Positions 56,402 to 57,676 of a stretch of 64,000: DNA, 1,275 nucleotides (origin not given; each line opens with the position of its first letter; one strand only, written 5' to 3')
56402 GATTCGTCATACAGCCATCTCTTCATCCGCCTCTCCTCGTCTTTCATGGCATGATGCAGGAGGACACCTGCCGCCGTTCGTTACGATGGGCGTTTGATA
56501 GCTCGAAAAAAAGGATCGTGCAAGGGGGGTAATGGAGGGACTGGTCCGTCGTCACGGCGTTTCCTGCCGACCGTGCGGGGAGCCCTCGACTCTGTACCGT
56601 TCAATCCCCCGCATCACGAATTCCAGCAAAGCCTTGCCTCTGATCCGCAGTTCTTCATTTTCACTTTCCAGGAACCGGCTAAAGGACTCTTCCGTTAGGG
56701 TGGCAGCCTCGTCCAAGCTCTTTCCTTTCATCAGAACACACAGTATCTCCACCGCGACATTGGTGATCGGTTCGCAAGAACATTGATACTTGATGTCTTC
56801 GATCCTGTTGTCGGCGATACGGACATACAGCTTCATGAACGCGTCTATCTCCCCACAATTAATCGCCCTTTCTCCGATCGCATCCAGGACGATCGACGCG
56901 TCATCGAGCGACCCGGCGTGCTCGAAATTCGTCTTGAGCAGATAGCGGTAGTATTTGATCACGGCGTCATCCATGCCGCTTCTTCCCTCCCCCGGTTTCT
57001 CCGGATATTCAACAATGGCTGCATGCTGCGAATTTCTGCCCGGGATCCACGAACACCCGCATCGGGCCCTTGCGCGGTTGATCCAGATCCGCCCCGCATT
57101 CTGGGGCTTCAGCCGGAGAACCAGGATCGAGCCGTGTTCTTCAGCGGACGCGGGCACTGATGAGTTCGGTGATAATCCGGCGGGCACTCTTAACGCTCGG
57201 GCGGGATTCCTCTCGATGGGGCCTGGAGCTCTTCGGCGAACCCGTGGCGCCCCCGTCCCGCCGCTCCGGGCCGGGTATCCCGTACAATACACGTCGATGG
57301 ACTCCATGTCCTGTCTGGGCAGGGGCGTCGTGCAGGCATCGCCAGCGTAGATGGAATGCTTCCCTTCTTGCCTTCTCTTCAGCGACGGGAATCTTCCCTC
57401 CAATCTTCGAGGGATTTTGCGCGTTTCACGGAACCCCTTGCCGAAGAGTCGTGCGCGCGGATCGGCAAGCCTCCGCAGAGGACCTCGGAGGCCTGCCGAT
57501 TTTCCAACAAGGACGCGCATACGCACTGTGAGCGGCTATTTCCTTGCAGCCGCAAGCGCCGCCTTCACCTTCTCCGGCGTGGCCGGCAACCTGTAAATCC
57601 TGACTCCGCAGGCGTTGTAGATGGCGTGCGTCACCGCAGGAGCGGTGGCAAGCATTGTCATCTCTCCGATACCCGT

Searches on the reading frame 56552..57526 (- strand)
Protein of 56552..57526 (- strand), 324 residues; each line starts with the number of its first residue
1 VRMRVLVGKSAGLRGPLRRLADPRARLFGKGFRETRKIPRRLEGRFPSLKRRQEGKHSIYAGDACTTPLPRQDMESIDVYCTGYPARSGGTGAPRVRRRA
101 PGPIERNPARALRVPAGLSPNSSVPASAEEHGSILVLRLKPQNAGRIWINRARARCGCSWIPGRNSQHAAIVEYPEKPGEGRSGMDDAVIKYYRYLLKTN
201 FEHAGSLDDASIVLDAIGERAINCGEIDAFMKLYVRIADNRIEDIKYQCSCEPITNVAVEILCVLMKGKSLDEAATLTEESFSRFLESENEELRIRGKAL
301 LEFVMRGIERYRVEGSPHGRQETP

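Call 69: search_protein_families(library=pfam, proteins=[window:56552-57526:-], max_evalue=0.00001)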
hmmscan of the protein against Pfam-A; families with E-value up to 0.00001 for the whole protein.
window:56552-57526:- (324 aa): 1 family
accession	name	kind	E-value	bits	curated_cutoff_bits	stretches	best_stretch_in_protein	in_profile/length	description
PF01592.21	NifU_N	-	3e-06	27.8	22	1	200-288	12-97/127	NifU-like N terminal domain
